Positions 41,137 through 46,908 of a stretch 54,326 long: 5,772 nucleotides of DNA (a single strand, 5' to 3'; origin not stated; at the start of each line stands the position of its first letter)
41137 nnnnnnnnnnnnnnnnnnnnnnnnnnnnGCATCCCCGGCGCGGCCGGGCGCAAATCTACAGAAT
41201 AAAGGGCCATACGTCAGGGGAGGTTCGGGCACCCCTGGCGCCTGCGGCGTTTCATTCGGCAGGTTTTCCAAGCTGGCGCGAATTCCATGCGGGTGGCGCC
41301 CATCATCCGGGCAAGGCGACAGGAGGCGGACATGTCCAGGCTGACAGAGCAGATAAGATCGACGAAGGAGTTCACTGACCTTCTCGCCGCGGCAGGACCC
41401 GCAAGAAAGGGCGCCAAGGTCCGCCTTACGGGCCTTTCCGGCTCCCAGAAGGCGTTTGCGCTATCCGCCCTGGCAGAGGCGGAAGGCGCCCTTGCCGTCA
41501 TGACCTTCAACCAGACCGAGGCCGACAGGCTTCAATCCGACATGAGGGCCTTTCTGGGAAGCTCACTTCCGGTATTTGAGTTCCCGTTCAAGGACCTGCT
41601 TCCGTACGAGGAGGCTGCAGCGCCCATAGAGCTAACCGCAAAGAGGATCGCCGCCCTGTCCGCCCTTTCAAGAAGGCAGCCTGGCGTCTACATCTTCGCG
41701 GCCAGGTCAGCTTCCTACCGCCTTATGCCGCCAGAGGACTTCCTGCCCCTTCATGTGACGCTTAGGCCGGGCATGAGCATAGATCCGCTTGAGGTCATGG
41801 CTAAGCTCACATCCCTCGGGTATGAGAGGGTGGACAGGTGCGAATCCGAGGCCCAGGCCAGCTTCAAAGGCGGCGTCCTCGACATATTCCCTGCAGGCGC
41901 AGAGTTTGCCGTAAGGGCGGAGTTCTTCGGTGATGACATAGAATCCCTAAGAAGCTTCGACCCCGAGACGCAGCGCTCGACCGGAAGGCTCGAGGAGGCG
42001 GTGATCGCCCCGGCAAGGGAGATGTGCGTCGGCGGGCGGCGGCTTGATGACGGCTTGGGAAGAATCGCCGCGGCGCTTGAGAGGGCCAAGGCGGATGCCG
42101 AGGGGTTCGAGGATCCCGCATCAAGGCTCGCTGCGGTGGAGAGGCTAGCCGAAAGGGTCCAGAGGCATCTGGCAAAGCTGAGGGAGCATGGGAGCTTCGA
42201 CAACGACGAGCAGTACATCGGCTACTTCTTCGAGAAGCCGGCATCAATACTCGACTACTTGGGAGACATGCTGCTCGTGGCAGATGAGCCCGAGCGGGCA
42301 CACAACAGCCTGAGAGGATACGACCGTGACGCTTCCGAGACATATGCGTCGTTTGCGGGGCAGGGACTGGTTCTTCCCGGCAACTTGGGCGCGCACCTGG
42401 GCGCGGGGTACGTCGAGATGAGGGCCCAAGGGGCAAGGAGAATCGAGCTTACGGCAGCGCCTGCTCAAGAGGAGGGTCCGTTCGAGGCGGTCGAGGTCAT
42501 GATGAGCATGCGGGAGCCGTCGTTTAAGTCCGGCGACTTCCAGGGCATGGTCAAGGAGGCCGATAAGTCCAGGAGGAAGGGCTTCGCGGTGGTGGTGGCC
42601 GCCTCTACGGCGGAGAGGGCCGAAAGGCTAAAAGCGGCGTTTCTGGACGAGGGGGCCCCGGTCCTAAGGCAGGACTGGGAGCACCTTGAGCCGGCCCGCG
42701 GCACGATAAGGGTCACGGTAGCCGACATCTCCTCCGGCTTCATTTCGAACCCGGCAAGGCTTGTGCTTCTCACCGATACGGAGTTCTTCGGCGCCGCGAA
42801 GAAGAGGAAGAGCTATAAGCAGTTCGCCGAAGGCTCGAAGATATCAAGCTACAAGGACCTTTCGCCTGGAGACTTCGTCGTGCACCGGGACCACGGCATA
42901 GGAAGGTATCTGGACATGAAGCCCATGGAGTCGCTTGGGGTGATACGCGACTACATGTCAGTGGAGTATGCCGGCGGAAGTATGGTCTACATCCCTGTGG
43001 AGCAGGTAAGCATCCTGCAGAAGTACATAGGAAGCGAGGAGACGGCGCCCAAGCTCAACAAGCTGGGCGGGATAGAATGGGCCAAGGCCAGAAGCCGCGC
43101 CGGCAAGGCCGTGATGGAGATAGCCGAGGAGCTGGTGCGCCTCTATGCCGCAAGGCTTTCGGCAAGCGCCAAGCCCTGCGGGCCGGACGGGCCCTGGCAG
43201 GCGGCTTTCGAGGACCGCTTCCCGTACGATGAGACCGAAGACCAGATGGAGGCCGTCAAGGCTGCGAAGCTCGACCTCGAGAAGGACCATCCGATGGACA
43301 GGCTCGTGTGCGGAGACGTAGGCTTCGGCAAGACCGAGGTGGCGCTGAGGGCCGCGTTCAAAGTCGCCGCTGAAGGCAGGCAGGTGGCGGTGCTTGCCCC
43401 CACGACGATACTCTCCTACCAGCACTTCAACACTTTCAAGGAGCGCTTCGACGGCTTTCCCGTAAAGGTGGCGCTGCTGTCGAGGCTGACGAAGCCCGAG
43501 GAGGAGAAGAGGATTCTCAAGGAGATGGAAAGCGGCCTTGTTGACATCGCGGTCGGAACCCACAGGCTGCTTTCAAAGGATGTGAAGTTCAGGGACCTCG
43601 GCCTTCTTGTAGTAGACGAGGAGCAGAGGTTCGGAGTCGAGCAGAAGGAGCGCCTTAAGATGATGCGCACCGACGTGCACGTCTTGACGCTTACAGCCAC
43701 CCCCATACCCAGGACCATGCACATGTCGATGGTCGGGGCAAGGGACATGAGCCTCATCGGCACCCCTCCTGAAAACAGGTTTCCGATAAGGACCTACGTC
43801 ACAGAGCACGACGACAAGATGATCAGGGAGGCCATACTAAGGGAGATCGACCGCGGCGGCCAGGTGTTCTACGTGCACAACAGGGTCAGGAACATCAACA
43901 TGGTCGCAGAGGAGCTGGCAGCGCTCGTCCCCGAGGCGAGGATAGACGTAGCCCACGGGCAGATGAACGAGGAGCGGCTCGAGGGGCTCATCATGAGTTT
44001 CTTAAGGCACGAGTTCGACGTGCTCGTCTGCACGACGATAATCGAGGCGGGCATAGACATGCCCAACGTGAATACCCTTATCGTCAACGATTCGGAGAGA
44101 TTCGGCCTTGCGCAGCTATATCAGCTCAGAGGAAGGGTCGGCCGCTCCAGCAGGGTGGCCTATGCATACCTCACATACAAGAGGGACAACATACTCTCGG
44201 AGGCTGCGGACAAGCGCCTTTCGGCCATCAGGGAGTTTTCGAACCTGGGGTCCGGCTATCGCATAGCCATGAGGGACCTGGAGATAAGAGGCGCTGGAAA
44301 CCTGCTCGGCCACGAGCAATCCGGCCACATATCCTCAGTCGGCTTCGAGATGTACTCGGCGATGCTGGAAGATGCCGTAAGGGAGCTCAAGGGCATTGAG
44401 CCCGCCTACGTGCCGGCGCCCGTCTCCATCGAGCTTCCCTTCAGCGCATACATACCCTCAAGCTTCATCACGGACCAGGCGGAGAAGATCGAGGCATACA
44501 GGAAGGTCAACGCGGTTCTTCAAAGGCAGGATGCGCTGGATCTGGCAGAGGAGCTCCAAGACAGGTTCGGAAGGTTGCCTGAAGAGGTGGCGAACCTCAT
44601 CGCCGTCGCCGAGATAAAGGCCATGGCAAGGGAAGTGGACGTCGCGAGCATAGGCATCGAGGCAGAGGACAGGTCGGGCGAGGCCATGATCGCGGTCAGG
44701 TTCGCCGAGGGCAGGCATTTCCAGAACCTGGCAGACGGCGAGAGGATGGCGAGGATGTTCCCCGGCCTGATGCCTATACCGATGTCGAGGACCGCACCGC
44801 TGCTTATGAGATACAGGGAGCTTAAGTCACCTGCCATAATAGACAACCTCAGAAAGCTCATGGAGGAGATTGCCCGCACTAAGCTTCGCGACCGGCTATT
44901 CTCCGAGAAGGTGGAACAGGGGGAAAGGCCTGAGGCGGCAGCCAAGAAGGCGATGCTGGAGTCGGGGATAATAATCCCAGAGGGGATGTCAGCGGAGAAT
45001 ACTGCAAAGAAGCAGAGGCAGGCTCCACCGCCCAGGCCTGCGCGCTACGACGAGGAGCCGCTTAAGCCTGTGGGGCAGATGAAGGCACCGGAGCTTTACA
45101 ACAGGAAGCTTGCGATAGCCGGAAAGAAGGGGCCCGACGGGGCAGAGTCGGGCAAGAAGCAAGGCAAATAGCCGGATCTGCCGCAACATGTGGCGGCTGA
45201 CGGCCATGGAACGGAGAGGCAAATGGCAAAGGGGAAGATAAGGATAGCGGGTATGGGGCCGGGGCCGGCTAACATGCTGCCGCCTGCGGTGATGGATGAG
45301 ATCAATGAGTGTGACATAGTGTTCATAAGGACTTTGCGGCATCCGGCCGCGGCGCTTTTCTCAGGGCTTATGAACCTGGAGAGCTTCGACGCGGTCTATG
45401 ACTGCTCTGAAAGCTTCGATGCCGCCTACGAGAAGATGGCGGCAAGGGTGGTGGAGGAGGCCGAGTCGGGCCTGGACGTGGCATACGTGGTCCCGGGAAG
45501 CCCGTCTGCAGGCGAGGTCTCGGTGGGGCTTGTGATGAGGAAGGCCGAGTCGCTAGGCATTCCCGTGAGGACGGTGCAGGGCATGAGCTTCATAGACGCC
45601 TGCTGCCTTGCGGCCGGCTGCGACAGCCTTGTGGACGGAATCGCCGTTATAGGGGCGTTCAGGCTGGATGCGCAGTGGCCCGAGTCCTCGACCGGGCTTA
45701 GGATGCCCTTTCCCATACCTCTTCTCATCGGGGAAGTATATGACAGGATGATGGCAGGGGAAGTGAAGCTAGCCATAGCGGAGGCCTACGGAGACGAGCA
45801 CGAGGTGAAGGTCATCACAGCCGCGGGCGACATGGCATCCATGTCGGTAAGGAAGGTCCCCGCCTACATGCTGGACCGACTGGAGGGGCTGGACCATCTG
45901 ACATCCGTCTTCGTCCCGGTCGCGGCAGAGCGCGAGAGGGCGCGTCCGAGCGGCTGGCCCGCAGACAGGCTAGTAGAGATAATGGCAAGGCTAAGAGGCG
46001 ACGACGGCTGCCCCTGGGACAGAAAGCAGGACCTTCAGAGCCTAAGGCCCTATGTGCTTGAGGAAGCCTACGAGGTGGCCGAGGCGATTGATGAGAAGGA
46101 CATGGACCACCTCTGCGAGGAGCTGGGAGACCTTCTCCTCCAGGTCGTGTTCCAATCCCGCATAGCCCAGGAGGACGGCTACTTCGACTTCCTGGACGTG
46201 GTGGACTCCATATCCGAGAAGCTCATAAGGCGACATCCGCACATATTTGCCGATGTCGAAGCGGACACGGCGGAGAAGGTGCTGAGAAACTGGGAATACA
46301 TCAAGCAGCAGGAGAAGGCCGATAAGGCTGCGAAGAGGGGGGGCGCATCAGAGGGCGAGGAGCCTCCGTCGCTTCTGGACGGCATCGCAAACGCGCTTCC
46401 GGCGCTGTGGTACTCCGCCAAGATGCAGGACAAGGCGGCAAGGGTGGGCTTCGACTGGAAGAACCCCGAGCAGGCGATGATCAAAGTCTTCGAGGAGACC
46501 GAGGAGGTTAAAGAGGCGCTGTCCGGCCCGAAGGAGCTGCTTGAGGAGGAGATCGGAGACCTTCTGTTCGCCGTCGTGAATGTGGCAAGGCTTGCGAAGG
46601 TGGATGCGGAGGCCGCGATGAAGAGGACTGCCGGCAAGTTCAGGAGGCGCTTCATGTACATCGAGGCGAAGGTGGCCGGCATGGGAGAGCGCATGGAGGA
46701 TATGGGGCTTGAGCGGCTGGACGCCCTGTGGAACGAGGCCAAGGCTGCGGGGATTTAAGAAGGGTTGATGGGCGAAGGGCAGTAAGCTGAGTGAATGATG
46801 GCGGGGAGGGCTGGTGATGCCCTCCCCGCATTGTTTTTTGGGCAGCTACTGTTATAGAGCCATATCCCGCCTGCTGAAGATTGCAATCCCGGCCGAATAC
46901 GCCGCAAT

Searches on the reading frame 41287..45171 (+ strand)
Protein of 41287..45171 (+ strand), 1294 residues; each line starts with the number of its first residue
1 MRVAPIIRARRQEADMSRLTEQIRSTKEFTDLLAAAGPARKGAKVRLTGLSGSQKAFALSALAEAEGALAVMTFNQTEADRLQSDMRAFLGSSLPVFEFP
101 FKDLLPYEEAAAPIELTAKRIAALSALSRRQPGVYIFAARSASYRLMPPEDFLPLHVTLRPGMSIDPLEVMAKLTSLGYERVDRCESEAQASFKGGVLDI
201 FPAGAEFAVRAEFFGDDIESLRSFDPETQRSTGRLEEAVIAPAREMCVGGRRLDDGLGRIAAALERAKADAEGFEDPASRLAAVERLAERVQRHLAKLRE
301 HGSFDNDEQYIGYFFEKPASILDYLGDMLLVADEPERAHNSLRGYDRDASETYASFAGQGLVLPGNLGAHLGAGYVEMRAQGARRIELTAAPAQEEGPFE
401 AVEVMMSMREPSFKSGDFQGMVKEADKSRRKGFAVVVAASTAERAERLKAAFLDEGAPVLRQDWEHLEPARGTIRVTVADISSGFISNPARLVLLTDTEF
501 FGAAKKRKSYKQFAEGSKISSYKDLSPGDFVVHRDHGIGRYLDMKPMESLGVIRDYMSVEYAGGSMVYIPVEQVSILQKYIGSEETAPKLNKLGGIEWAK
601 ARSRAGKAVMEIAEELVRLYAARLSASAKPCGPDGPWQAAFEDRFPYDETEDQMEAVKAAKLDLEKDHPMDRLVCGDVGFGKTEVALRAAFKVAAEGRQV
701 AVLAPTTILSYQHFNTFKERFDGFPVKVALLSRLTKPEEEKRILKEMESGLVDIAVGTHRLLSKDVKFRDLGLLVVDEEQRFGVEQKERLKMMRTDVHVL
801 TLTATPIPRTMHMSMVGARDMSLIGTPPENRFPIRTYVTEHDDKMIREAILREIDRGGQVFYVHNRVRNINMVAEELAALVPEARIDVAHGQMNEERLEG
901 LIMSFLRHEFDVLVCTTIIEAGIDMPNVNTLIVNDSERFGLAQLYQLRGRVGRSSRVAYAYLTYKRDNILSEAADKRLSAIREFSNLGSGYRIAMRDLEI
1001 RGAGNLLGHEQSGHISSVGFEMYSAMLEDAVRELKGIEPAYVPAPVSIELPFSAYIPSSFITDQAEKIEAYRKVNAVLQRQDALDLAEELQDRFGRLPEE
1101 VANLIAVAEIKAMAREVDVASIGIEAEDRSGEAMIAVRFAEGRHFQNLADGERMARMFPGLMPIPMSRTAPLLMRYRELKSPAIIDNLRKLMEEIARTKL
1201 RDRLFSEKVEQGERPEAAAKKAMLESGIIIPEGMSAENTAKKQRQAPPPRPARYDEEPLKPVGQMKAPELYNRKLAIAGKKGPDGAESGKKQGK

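Call 16: search_protein_families(library=ncbifam, proteins=[window:41287-45171:+], max_evalue=0.00001)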
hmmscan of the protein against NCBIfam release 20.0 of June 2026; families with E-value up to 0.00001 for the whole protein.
window:41287-45171:+ (1294 aa): 27 families (the best 25 are shown)
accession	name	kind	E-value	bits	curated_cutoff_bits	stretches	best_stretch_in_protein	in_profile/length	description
TIGR00580.2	mfd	equivalog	0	1066.6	800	1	174-1122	1-906/907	transcription-repair coupling factor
NF007966.0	PRK10689.1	equivalog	2.9e-223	743.9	1329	2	476-1132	425-1086/1148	transcription-repair coupling factor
NF008168.0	PRK10917.2-2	equivalog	1.6e-115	387.2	718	1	635-1015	352-738/795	ATP-dependent DNA helicase RecG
TIGR00643.1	recG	equivalog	2.3e-111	373.5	659.4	1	637-1015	224-608/629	ATP-dependent DNA helicase RecG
NF008165.0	PRK10917.1-3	equivalog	5.4e-111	372.2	711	1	639-1015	255-635/692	ATP-dependent DNA helicase RecG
NF008170.0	PRK10917.2-4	equivalog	2.3e-97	326.8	975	1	634-1013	386-769/826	ATP-dependent DNA helicase RecG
NF008163.0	PRK10917.1-1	equivalog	4.3e-96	322.8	796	1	623-1015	243-643/692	ATP-dependent DNA helicase RecG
NF008164.0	PRK10917.1-2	equivalog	3.8e-92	309.7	785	1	614-1014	244-645/704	ATP-dependent DNA helicase RecG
NF008166.0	PRK10917.1-4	equivalog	1.4e-88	297.8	864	1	635-1014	263-655/705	ATP-dependent DNA helicase RecG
NF008167.0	PRK10917.2-1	equivalog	7e-84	282.3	995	1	612-1018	247-690/744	ATP-dependent DNA helicase RecG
NF008169.0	PRK10917.2-3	equivalog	6.7e-59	200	555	1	639-1014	220-582/610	ATP-dependent DNA helicase RecG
NF003673.1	PRK05298.1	equivalog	1.2e-37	129.7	743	1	44-397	31-398/653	excinuclease ABC subunit UvrB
TIGR00631.1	uvrb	equivalog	8.8e-37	126.7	750.1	1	44-394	31-395/658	excinuclease ABC subunit UvrB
NF004070.0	PRK05580.2-2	equivalog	1.8e-19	69.4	921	1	640-800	188-343/729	primosomal protein N'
TIGR00595.1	priA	equivalog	4.9e-19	68.3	230.35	1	673-800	1-123/509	replication restart helicase PriA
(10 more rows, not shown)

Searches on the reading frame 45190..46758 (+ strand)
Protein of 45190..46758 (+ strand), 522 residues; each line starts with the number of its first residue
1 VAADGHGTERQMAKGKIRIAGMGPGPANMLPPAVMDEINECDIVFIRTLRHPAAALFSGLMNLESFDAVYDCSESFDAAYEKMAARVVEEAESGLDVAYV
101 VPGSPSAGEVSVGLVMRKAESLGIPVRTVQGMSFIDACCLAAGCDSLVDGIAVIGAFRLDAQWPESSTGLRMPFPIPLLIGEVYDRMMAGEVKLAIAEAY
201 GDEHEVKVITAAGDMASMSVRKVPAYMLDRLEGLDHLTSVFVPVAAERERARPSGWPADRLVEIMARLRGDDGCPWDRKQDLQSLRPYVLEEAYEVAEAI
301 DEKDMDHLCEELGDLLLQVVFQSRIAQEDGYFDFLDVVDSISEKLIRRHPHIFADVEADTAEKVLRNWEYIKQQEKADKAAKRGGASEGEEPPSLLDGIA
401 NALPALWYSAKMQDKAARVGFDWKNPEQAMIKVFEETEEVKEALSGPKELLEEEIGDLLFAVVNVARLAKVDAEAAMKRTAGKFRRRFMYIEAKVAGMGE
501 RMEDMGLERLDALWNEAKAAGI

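Call 16: search_protein_families(library=ncbifam, proteins=[window:45190-46758:+], max_evalue=0.00001)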
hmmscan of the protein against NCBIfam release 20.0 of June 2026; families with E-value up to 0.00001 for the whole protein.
window:45190-46758:+ (522 aa): 9 families
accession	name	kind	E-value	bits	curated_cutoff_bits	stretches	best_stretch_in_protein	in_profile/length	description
NF052436.1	YabN_Meth_PPase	exception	5.7e-159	530.2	525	1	17-518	1-485/486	bifunctional methyltransferase/pyrophosphohydrolase YabN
NF007113.1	PRK09562.1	equivalog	3.6e-97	324.9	208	1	259-519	3-250/251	nucleoside triphosphate pyrophosphohydrolase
TIGR00444.1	mazG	subfamily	1e-89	300.4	148.3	1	264-518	1-248/248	MazG family protein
NF008986.0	PRK12333.1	equivalog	7.3e-53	179.6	292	1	259-482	2-193/204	nucleoside triphosphate pyrophosphohydrolase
NF008991.0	PRK12334.2-3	equivalog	8.3e-45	154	696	2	262-420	140-286/454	nucleoside triphosphate pyrophosphohydrolase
NF008989.0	PRK12334.2-1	equivalog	1e-43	149.6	494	1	261-492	118-321/328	nucleoside triphosphate pyrophosphohydrolase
NF008988.0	PRK12334.1-4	equivalog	4.7e-42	144.1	501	1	261-494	136-331/335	nucleoside triphosphate pyrophosphohydrolase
NF008990.0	PRK12334.2-2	equivalog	1e-40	140.4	884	1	262-422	148-296/436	nucleoside triphosphate pyrophosphohydrolase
NF008987.0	PRK12334.1-1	equivalog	1.5e-26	93.3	375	1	248-420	74-235/326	nucleoside triphosphate pyrophosphohydrolase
